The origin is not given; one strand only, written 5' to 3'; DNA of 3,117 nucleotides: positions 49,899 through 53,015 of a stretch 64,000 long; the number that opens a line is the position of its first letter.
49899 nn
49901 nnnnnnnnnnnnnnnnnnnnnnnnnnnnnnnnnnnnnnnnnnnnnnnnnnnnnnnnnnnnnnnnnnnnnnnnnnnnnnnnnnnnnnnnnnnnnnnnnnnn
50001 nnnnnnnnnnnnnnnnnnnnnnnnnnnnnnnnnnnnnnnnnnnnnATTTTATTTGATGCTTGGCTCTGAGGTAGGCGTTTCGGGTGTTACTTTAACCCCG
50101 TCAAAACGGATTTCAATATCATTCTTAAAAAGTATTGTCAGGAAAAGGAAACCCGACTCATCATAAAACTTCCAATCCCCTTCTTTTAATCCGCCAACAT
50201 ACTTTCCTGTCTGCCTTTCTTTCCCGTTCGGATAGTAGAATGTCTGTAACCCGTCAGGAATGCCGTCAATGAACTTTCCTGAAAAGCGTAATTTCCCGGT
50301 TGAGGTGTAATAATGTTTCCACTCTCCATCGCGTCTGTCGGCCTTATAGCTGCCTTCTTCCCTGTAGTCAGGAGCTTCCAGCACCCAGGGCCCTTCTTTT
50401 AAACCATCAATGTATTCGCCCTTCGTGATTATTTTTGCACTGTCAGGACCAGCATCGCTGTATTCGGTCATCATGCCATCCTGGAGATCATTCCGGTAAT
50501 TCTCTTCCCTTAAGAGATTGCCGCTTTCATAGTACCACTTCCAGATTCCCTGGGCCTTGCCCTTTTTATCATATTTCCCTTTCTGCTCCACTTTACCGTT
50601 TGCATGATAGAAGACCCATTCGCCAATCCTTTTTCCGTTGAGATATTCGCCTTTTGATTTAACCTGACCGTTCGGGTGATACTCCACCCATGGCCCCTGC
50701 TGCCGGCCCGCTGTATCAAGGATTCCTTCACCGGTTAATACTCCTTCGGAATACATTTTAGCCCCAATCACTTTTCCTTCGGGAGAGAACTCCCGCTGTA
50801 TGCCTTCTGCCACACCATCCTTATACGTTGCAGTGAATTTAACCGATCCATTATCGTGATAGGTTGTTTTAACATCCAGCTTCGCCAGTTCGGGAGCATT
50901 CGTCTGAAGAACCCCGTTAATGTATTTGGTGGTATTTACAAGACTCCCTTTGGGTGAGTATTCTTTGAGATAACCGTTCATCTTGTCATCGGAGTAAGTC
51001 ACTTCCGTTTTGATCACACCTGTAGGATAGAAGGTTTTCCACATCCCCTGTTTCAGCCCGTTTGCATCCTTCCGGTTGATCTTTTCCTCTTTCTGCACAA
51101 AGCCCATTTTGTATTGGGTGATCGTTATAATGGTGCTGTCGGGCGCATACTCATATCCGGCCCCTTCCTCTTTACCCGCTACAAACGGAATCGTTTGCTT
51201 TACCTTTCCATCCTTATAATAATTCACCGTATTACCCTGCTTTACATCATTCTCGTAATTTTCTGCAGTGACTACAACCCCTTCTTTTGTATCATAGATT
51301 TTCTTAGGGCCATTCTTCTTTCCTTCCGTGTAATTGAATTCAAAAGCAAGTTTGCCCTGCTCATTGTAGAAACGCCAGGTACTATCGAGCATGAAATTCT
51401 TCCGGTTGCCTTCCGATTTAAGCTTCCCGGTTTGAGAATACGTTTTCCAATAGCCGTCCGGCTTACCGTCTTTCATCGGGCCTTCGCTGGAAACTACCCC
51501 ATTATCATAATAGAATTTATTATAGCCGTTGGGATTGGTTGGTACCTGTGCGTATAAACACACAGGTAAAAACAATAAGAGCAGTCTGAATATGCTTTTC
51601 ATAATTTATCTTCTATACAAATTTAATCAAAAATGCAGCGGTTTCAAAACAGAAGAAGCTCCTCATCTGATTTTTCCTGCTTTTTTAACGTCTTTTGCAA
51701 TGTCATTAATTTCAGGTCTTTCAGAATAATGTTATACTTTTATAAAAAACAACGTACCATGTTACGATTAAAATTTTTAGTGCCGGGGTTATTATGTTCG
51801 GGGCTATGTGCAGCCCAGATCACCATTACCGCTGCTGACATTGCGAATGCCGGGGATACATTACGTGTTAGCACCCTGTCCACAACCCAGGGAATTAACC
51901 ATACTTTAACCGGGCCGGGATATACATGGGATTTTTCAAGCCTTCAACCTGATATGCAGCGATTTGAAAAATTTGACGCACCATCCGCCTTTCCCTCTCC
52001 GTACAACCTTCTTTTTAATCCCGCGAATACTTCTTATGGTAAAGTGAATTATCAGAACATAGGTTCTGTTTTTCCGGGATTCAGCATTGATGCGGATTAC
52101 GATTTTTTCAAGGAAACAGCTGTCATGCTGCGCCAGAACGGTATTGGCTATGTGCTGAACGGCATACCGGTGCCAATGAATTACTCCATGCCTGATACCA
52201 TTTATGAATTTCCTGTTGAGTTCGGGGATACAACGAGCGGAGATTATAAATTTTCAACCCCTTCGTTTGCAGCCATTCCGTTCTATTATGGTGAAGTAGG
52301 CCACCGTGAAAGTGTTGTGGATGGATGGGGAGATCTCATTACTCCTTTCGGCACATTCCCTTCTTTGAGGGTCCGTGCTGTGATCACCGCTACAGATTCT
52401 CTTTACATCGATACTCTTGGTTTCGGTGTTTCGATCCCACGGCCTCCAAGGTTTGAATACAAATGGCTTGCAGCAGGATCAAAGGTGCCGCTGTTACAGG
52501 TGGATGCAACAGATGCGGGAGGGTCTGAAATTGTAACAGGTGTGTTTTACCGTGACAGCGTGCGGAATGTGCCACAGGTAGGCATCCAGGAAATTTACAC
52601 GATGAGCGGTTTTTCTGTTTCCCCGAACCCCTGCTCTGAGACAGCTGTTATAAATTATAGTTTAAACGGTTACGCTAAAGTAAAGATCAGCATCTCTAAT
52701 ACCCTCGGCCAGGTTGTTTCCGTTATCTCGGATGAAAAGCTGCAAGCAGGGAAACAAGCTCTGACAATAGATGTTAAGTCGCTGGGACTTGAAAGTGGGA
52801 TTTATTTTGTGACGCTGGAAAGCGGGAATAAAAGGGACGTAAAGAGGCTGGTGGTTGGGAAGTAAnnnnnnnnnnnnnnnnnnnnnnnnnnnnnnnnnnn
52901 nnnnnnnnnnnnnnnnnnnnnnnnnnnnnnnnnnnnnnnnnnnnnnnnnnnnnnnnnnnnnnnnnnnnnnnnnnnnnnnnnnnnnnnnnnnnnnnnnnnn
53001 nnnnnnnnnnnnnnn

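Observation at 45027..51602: Secreted MORN-repeat protein co-transcribed with a cytoplasmic multi-PAS HisKA_2 kinase and a LytTR response regulator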

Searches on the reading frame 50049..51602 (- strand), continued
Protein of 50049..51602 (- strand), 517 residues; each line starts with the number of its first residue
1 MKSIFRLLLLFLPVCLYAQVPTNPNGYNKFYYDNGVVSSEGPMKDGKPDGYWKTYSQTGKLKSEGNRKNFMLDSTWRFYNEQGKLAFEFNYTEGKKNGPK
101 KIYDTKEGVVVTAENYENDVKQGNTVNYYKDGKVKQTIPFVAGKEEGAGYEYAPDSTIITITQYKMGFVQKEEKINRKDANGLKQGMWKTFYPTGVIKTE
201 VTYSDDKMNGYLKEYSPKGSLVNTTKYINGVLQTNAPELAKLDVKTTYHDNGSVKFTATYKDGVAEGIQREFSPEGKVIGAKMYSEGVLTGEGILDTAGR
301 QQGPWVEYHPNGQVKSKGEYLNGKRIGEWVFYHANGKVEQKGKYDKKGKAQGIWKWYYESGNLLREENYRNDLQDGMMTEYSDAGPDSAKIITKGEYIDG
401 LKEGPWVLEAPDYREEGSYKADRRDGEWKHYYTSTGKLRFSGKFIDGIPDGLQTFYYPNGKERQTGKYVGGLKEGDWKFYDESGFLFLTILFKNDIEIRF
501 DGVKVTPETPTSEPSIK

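Call 45: search_protein_families(library=pfam, proteins=[L028:9000-9977:+, L028:8130-8576:-, L028:5142-6518:-, L004:16948-17475:+, L071:11525-12442:+, L071:12443-13279:+, L028:11544-12992:+, L025:1522-2568:+], max_evalue=0.001)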
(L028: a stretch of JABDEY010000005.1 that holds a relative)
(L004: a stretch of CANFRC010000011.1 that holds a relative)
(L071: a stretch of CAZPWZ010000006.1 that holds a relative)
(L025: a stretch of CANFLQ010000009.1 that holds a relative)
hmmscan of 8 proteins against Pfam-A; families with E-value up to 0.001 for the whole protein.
L028:9000-9977:+ (325 aa): 1 family
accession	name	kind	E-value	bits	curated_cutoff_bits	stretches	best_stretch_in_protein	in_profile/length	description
PF02445.21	NadA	-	7.3e-122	406.5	27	1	25-322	2-295/295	Quinolinate synthetase A protein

L028:8130-8576:- (148 aa): 1 family
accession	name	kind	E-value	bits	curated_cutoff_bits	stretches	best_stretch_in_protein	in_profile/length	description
PF02502.23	LacAB_rpiB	-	3.5e-59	199.1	24.7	1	7-144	1-138/138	Ribose/Galactose Isomerase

L028:5142-6518:- (458 aa): 10 families
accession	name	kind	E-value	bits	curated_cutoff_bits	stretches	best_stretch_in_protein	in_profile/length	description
PF02589.21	LUD_dom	-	8.4e-37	127.2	22.6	1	69-291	3-189/189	LUD domain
PF13183.11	Fer4_8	-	1.5e-13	51.5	27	1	307-374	2-68/68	4Fe-4S dicluster domain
PF13237.11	Fer4_10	-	6.1e-07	29.7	25.5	0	308-322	7-21/53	4Fe-4S dicluster domain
PF13534.11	Fer4_17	-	4.6e-06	27.5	22.2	1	309-375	1-61/61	4Fe-4S dicluster domain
PF12838.12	Fer4_7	-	7.4e-06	26.8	27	1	309-374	1-52/52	4Fe-4S dicluster domain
PF13187.11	Fer4_9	-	9.3e-06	26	27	0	304-321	31-48/52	4Fe-4S dicluster domain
PF12798.12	Fer4_3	-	0.00025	22.1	27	0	363-374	4-15/15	4Fe-4S binding domain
PF13746.11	Fer4_18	-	0.00032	21.3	27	0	362-379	63-80/114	4Fe-4S dicluster domain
PF12800.12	Fer4_4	-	0.00049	20.7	24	0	309-321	3-15/17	4Fe-4S binding domain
PF00037.32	Fer4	-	0.00062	19.9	21.1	0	362-373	10-21/24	4Fe-4S binding domain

L004:16948-17475:+ (175 aa): 3 families
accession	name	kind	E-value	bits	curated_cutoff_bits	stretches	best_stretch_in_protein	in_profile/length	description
PF04542.20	Sigma70_r2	-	7.6e-16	58.1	24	1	21-88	1-70/71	Sigma-70 region 2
PF08281.18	Sigma70_r4_2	-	2.4e-14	53.1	25.7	1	115-167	2-54/54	Sigma-70, region 4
PF04545.22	Sigma70_r4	-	1.4e-07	31.4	24.1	1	121-169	2-50/50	Sigma-70, region 4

L071:11525-12442:+ (305 aa): 4 families
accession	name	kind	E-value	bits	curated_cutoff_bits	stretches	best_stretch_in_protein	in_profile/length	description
PF00849.27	PseudoU_synth_2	-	5.4e-24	85.6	26.8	1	126-260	1-152/152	RNA pseudouridylate synthase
PF01479.30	S4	-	1.2e-14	54.1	22.8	1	67-113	1-48/48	S4 domain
PF13275.11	S4_2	-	7e-05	23.1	24.6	1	83-120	25-62/65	S4 domain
PF22421.1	SYY_C-terminal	-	0.00011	22.5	27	1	75-129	27-82/83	Tyrosine--tRNA ligase SYY-like C-terminal domain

L071:12443-13279:+ (278 aa): 5 families
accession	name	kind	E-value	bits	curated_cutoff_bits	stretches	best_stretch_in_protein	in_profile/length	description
PF00072.30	Response_reg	-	1.4e-18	67.6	30.2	1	7-119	1-107/111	Response regulator receiver domain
PF08447.18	PAS_3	-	4.7e-10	40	25.6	1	181-262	3-83/89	PAS fold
PF13426.13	PAS_9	-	9.9e-06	26.2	27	1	172-271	5-103/103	PAS domain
PF13188.13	PAS_8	-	1.4e-05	25.2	21.8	1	159-213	2-54/65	PAS domain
PF00989.32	PAS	-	0.00023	21.6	22.6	0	173-259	16-101/113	PAS fold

L028:11544-12992:+ (482 aa): 9 families
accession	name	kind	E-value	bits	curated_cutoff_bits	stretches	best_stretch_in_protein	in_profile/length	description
PF07568.18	HisKA_2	-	2.9e-28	98.2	22.3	1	286-359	1-74/76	Histidine kinase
PF13426.13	PAS_9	-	7e-26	91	27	2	157-251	2-102/103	PAS domain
PF00989.32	PAS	-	2.4e-15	57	22.6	2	149-238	4-99/113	PAS fold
PF13188.13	PAS_8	-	1e-10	41.6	21.8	1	146-199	1-55/65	PAS domain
PF02518.31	HATPase_c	-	1.1e-09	39.1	26.4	1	388-478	7-109/111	Histidine kinase-, DNA gyrase B-, and HSP90-like ATPase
PF08448.16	PAS_4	-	3.4e-07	30.9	23.1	0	43-135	12-109/110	PAS fold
PF07536.20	HWE_HK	-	3.5e-07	31.3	22.8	1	286-348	1-60/83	HWE histidine kinase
PF24820.1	Diguanyl_cycl_sensor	-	2.5e-06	27.8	28.1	0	159-197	10-48/109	Diguanylate cyclase-like sensor domain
PF08447.18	PAS_3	-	0.00018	22.1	25.6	0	50-127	3-87/89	PAS fold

L025:1522-2568:+ (348 aa): 4 families
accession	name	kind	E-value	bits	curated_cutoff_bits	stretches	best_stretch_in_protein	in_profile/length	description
PF07568.18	HisKA_2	-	4.4e-30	104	22.3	1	156-231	1-76/76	Histidine kinase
PF02518.31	HATPase_c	-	4.3e-09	37.2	26.4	1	259-346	8-107/111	Histidine kinase-, DNA gyrase B-, and HSP90-like ATPase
PF08447.18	PAS_3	-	1.5e-06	28.8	25.6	1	45-123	3-81/89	PAS fold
PF07536.20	HWE_HK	-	1.7e-06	29.1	22.8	1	156-228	1-70/83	HWE histidine kinase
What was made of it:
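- On HisKA_2 kinase family (PF07568): Two short orthologues were also confirmed by Pfam (call 45).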

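Call 49: predict_structure(alignment_id=A2)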
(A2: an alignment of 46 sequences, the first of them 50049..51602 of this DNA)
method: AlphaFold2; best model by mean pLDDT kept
length: 517 residues; sequences in the alignment: 46
mean_pLDDT: 89.3   pTM: 0.51
mean pLDDT of the five models: 89.3, 88.1, 87.9, 87.7, 87.6
residues with pLDDT >= 90: 371; 70-90: 102; 50-70: 25; < 50: 19
segments of 3 or more residues with pLDDT < 50: 12-18, 507-517
pLDDT, mean of each block of 10 residues (from residue 1): 66 49 83 91 92 94 95 95 93 95 92 96 95 95 95 93 94 93 94 90 95 90 89 74 82 87 86 88 90 85 94 96 96 96 97 96 95 96 81 95 95 94 97 94 96 96 96 94 89 87 50 38
secondary structure, 60 per line:
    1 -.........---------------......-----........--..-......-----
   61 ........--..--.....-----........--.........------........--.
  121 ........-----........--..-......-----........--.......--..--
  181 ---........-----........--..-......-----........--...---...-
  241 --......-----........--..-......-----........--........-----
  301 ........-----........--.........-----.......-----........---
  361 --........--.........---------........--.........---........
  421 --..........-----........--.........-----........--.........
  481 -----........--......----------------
elements in order: H2-10 E26-31 E37-44 E50-55 E61-68 E75-79 E85-92 E95-103 E110-117 E120-128 E134-141 E147-152 E158-165 E168-174 E184-191 E197-204 E210-215 E221-228 E231-233 E243-248 E254-261 E267-272 E278-285 E288-295 E301-308 E314-321 E324-332 E338-344 E350-357 E363-370 E373-381 E391-398 E401-409 E413-420 E423-432 E438-445 E448-456 E462-469 E472-480 E486-493 E496-501
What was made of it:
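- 50049..51602 (-): Exported MORN_2-repeat protein, 517 aa. Signal peptide covers residues 1-18 (predicted cleavage LYA|Q), followed by about 41 beta-strands in two hairpin arrays. The AF2 model has pLDDT 89.3 and is all beta-hairpins, with a break at about residues 235-242 (call 49).
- On MORN_2 repeat proteins (PF07661): The model shows about 20 hairpins (call 49).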

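Call 52: fold_search(model_id=the predicted structure, library=pdb)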
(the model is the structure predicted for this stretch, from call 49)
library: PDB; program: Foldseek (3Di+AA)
matches with E <= 10: 857; with E <= 0.001: 117
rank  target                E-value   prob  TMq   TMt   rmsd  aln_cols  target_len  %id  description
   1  7q97_A                1.1e-12  1.00  0.15  0.09  34.1       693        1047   11  Structure of the bacterial type VI secretion system effector RhsA. (released 2021-12-22)
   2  8qja_A                9.5e-12  1.00  0.14  0.09  34.2       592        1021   14  T6SS-linked Rhs repeat protein - Advenella mimigardefordensis VgrG-Rhs core (released 2024-09-25)
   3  8qja_B                9.9e-12  1.00  0.12  0.08  34.8       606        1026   14  T6SS-linked Rhs repeat protein - Advenella mimigardefordensis VgrG-Rhs core (released 2024-09-25)
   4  7pq5                  1.1e-11  1.00  0.14  0.09  33.5       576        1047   15  Photorhabdus laumondii T6SS-associated Rhs protein carrying the Tre23 toxin domain (released 2021-12-01)
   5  8qjd_B                1.2e-11  1.00  0.12  0.07  36.2       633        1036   13  T6SS-linked Rhs repeat protein - Salmonella bongori Rhs-core domain (released 2024-09-25)
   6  8qjc                  1.6e-11  1.00  0.12  0.07  35.9       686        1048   11  T6SS-linked Rhs repeat protein - Salmonella bongori Rhs-core domain with toxin domain (released 2024-09-25)
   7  8uy4_A                2.3e-11  1.00  0.13  0.06  33.4       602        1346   14  Acinetobacter baumannii Tse15 Rhs effector (released 2024-10-09)
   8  8uxt                  2.4e-11  1.00  0.11  0.06  32.1       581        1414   15  Acinetobacter baumannii Tse15 Rhs effector, toxin cleavage mutant (D1369N, D1391N) (released 2024-10-09)
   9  8qja_D                5.5e-11  1.00  0.12  0.08  34.0       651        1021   12  T6SS-linked Rhs repeat protein - Advenella mimigardefordensis VgrG-Rhs core (released 2024-09-25)
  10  8cp6_B                8.0e-11  1.00  0.11  0.07  32.5       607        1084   11  Type six secretion system exported effector 5 (Tse5) (released 2023-12-06)
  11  4igl_B                8.3e-11  1.00  0.14  0.12  34.2       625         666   11  Structure of the RHS-repeat containing BC component of the secreted ABC toxin complex from Yersinia entomophaga (released 2013-08-07)
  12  8qja_C                1.0e-10  1.00  0.14  0.09  33.8       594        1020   14  T6SS-linked Rhs repeat protein - Advenella mimigardefordensis VgrG-Rhs core (released 2024-09-25)
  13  4igl_D                1.6e-10  1.00  0.12  0.10  33.9       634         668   11  Structure of the RHS-repeat containing BC component of the secreted ABC toxin complex from Yersinia entomophaga (released 2013-08-07)
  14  9ifo_A                2.6e-10  1.00  0.13  0.06  34.5       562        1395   14  Structure of Teneurin-Like Protein (TLP) (released 2026-03-11)
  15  6sup                  3.5e-10  1.00  0.15  0.05  34.4       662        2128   12  Crystal Structure of TcdB2-TccC3-Cdc42 (released 2019-12-04)
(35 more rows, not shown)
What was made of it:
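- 50049..51602 (-): Foldseek hits are MORN1, junctophilin and Rhs/teneurin repeat sheets (call 52).
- The model is an extended hairpin array (calls 49, 52).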

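Call 86: find_homologous_proteins(query=L064:15513-16277:+)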
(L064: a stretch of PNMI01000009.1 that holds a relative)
Query L064:15513-16277:+ (255 aa): 7221 proteins with E <= 0.001 among 8000 candidates; the best 120 are listed.
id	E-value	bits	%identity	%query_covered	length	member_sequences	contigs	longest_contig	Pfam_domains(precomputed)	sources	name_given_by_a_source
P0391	5.6e-154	529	100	99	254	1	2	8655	PF04397.22,PF00072.31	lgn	-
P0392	6.4e-151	519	96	99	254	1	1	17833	PF04397.22,PF00072.31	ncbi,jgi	jgi:DNA-binding LytR/AlgR family response regulator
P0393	2.1e-150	517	97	98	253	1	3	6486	PF04397.22,PF00072.31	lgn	-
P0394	1.4e-149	514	96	99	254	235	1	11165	PF04397.22,PF00072.31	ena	-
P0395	2.0e-149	514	95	100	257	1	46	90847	PF04397.22,PF00072.31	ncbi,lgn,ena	-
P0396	5.5e-149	512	95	100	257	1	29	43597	PF04397.22,PF00072.31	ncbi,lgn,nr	ncbi:MAG: response regulator [Bacteroidia bacterium]|nr:response regulator [Bacteroidia bacterium]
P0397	5.5e-149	512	95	100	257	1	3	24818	PF04397.22,PF00072.31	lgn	-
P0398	1.1e-148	511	95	100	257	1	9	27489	PF04397.22,PF00072.31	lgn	-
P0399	2.3e-148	510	96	99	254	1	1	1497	PF04397.22,PF00072.31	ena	-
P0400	2.7e-148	510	95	100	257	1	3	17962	PF04397.22,PF00072.31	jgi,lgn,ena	-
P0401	2.7e-148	510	95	100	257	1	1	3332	PF04397.22,PF00072.31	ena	-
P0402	3.3e-148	510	95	99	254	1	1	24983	PF04397.22,PF00072.31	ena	-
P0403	7.0e-147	505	94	99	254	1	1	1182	PF04397.22,PF00072.31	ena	-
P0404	8.3e-146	502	93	99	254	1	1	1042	PF04397.22,PF00072.31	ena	-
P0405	2.0e-145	501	92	100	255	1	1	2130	PF04397.22,PF00072.31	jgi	jgi:DNA-binding LytR/AlgR family response regulator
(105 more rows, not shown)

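Call 88: search_protein_families(library=padloc, proteins=[window:50049-51602:-], max_evalue=0.001)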
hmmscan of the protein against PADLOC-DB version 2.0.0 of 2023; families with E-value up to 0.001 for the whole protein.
window:50049-51602:- (517 aa): 0 families

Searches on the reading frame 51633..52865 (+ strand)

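Call 8: search_protein_families(library=pfam, proteins=[window:51633-52865:+], max_evalue=0.001)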
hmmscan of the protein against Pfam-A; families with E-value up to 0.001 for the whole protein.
window:51633-52865:+ (410 aa): 1 family
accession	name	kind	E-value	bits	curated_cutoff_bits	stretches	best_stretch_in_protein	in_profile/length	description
PF18962.6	Por_Secre_tail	-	4.6e-12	46.5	27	1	330-408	2-75/75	Secretion system C-terminal sorting domain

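Call 88: search_protein_families(library=padloc, proteins=[window:51633-52865:+], max_evalue=0.001)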
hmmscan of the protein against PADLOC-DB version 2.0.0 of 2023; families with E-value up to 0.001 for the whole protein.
window:51633-52865:+ (410 aa): 0 families
